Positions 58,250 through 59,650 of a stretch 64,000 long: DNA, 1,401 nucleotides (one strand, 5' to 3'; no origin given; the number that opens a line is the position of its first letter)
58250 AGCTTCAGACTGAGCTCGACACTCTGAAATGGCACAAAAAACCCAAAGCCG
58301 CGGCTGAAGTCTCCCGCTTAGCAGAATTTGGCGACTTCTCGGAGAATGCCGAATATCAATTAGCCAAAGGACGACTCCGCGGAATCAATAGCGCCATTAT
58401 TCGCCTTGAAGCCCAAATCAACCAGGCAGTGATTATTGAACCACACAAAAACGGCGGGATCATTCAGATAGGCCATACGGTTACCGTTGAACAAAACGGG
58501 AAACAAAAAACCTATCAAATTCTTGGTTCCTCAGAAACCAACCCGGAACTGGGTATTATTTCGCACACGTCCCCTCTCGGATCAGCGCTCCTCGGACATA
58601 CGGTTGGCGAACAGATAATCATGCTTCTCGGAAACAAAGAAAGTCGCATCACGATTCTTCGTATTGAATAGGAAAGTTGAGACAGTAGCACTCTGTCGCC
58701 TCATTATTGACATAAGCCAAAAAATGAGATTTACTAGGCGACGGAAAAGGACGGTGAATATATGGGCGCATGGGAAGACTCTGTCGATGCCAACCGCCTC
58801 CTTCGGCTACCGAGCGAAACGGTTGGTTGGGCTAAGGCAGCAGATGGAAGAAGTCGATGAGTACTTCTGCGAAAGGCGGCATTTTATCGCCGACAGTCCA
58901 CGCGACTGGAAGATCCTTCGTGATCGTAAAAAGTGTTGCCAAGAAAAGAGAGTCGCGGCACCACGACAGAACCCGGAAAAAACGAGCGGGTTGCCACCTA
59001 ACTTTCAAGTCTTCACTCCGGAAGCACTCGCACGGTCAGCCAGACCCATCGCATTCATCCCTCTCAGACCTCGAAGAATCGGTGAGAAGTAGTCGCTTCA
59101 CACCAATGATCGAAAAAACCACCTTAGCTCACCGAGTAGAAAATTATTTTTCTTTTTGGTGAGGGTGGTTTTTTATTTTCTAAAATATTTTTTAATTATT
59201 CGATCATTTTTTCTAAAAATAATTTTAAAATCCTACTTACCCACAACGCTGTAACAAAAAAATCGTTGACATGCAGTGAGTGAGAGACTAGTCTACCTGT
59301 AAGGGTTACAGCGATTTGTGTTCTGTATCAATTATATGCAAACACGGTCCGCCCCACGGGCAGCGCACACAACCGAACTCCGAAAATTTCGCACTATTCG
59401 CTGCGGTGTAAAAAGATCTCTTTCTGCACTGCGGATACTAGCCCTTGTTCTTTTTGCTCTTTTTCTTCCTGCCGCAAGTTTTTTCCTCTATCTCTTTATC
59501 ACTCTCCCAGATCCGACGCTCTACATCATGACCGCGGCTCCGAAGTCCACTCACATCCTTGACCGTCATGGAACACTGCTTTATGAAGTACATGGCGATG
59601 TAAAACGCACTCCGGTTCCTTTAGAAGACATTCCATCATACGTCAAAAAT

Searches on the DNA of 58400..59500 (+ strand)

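Call 3: search_rna_families(source=window, start=58400, end=59500, threshold=evalue, max_evalue=10, show_alignments=4)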
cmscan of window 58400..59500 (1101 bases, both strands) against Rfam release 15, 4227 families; matches with E-value up to 10: 7.
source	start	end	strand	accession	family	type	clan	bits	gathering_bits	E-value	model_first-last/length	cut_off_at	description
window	59114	59173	+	RF03729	mir-2363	Gene; miRNA;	-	22.8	90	0.21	1-72/72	no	mir-2363 microRNA precursor family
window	59110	59176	+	RF04157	MIR9486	Gene; miRNA;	-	18.8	100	0.85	1-119/119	no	MIR9486 microRNA precursor family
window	59053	59222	-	RF01402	STnc150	Gene; sRNA;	-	17.4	60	0.38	1-267/267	no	STnc150 Hfq binding RNA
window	59112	59176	+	RF04160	MIR868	Gene; miRNA;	-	17.3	200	1.6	1-194/194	no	MIR868 microRNA precursor family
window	59106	59182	+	RF03598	MIR6024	Gene; miRNA;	-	16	72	5.4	1-99/99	no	MIR6024 microRNA precursor family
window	59098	59207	-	RF01461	rli24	Gene; sRNA;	-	15.7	100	5.6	1-158/158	no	Listeria sRNA rli22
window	59254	59355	+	RF01087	PK-repZ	Cis-reg;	-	14.3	44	2.6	1-150/150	no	Pseudoknot of the regulatory region of the repZ gene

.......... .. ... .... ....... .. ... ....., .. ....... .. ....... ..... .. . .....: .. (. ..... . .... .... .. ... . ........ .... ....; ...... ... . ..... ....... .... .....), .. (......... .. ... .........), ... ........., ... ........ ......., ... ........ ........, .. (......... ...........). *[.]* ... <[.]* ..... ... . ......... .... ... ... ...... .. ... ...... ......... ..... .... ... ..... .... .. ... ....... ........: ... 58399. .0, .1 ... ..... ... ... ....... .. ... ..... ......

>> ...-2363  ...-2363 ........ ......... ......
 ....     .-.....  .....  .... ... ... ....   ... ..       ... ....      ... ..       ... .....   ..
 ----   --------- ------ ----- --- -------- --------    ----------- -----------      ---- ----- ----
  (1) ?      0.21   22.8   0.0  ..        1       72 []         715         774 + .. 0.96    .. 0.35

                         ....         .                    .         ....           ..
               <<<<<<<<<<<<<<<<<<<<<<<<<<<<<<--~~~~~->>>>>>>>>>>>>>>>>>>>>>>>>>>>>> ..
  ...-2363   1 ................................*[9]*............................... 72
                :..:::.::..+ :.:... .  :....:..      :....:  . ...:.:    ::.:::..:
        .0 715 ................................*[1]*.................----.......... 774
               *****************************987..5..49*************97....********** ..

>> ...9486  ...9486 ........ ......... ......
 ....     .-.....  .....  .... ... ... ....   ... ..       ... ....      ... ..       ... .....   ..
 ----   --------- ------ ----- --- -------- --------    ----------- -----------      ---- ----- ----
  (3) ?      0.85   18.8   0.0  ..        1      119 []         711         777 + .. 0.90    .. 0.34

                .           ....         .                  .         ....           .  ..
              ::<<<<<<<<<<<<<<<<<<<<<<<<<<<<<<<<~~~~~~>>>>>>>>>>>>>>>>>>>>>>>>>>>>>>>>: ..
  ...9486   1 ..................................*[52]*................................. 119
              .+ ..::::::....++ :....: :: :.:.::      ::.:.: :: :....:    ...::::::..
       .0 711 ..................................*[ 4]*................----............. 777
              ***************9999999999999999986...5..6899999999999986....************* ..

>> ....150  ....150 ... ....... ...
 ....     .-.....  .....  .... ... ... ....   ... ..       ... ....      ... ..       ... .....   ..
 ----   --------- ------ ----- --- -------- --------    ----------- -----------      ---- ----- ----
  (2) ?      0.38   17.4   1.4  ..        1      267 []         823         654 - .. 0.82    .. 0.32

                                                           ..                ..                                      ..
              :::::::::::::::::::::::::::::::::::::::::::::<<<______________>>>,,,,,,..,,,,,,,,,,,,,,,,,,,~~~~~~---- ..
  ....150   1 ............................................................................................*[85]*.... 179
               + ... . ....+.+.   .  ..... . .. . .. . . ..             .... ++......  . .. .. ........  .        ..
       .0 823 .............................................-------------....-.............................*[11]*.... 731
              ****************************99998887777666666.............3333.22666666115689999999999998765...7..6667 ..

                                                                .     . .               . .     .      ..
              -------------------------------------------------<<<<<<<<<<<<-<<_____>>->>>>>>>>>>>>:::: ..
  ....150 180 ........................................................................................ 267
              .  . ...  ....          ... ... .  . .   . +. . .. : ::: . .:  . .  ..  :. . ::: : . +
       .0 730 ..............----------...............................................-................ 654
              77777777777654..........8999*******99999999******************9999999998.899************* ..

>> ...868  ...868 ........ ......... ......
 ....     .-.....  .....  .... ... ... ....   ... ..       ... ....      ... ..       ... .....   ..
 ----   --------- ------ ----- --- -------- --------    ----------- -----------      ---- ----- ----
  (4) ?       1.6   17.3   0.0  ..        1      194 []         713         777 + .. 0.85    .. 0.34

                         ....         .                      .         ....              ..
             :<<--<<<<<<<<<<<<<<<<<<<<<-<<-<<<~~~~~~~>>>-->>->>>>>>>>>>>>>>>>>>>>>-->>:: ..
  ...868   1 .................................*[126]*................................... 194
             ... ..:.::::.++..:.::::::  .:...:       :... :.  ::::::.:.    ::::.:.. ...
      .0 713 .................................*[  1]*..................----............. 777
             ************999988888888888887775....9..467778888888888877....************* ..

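Call 45: search_dna_similar(query=window:58672-59175:+, collection=phages, mode=distant, max_evalue=0.1)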
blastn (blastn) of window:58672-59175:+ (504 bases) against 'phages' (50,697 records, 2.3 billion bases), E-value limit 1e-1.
No match.

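Call 46: search_dna_similar(query=window:58672-59175:+, collection=plasmids, mode=distant, max_evalue=0.1)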
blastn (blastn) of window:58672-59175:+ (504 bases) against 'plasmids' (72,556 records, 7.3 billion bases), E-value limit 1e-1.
No match.

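Call 58: search_rna_families(source=window, start=58650, end=59112, threshold=evalue, max_evalue=10, show_alignments=2)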
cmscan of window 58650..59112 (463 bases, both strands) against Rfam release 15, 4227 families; matches with E-value up to 10: 1.
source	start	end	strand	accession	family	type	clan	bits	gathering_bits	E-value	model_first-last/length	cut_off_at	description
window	58837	58859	+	RF03036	osmY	Gene; sRNA;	-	11.8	46.9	5.6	1-72/72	no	osmY RNA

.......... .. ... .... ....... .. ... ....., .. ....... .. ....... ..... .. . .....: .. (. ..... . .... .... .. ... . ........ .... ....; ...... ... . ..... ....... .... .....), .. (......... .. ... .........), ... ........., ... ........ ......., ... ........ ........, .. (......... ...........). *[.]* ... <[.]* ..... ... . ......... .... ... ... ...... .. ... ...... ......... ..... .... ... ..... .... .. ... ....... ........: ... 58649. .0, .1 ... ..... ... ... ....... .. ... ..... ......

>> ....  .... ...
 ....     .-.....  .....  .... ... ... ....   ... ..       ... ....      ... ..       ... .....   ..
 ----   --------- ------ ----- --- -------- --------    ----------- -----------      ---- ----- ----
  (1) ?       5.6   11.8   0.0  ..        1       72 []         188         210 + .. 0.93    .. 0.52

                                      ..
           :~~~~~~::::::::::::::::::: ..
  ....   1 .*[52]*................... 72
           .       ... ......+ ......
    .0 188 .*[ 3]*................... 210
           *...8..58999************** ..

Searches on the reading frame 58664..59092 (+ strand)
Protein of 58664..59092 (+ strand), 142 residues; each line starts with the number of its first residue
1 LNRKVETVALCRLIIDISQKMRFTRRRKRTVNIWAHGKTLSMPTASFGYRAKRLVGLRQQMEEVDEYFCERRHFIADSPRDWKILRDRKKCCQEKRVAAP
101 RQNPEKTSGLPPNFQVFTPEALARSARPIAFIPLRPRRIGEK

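Call 6: search_protein_families(library=pfam, proteins=[window:58664-59092:+], max_evalue=1)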
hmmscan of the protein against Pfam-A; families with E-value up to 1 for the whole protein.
window:58664-59092:+ (142 aa): 0 families

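Call 13: find_homologous_proteins(query=window:58664-59092:+, max_evalue=0.01)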
Query window:58664-59092:+: 16 candidates shared short words with the query, none scored E <= 0.01.

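Call 50: search_protein_representatives(protein=window:58664-59092:+)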
Query: 142 residues. Proteins with E-value up to 0.001 (for the whole library): 0; up to 1e-10: 0; up to 1e-30: 0. The best 0 are listed.

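Call 55: search_protein_families(library=phrogs, proteins=[window:58664-59092:+], max_evalue=10)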
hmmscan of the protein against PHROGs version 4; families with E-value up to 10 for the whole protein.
window:58664-59092:+ (142 aa): 2 families
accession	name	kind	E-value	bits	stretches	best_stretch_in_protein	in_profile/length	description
phrog_21648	-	unknown function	0.11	13.4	1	14-112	23-115/140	-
phrog_786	-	unknown function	0.24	12.5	1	45-84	80-118/128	-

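Call 61: find_related_loci(query=window:58664-59092:+, collection=viral_contigs, flank=2000)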
Query window:58664-59092:+ (142 aa) in viral_contigs; peptide patterns used: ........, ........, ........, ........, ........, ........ (x = any residue, [..] = any of these).
25 stretches matched a pattern, but none encodes a relative of the query by tblastn (E <= 1e-3).

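Call 72: search_protein_families(library=ncbifam, proteins=[window:58664-59092:+], max_evalue=10)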
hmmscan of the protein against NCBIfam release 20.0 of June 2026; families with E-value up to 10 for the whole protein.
window:58664-59092:+ (142 aa): 0 families

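Call 73: search_protein_families(library=padloc, proteins=[window:58664-59092:+], max_evalue=10)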
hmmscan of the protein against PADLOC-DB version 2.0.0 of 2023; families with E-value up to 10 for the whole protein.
window:58664-59092:+ (142 aa): 0 families

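Call 75: predict_structure(protein=window:58664-59092:+)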
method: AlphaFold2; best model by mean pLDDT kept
length: 142 residues; sequences in the alignment: 1
mean_pLDDT: 44.4   pTM: 0.23
mean pLDDT of the five models: 44.4, 43.0, 38.1, 36.1, 32.5
residues with pLDDT >= 90: 0; 70-90: 0; 50-70: 24; < 50: 118
segments of 3 or more residues with pLDDT < 50: 1-27, 34-39, 47-94, 96-111, 113-117, 119-122, 125-133
pLDDT, mean of each block of 10 residues (from residue 1): 38 45 44 46 48 41 44 41 42 44 42 47 47 50 50
secondary structure, 60 per line:
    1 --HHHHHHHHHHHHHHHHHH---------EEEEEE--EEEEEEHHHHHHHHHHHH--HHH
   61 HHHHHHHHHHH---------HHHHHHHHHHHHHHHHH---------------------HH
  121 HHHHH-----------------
elements in order: H3-20 E30-35 E38-43 H44-55 H58-71 H81-97 H119-125

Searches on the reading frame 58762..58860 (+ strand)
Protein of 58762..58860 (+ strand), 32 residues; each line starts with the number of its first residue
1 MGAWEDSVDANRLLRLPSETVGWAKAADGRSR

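Call 54: search_protein_families(library=pfam, proteins=[window:58762-58860:+], max_evalue=10)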
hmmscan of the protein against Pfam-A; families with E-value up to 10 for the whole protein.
window:58762-58860:+ (32 aa): 0 families

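Call 72: search_protein_families(library=ncbifam, proteins=[window:58762-58860:+], max_evalue=10)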
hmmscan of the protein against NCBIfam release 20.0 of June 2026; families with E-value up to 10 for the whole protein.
window:58762-58860:+ (32 aa): 0 families

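Call 73: search_protein_families(library=padloc, proteins=[window:58762-58860:+], max_evalue=10)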
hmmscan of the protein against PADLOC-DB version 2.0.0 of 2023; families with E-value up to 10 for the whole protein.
window:58762-58860:+ (32 aa): 0 families

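Call 74: list_cluster_members(proteins=[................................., window:58762-58857:+])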
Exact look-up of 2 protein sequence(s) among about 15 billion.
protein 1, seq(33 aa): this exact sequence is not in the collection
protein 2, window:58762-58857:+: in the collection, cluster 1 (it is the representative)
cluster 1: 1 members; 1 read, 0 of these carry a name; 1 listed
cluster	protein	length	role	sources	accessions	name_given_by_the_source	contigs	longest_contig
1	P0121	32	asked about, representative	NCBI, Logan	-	-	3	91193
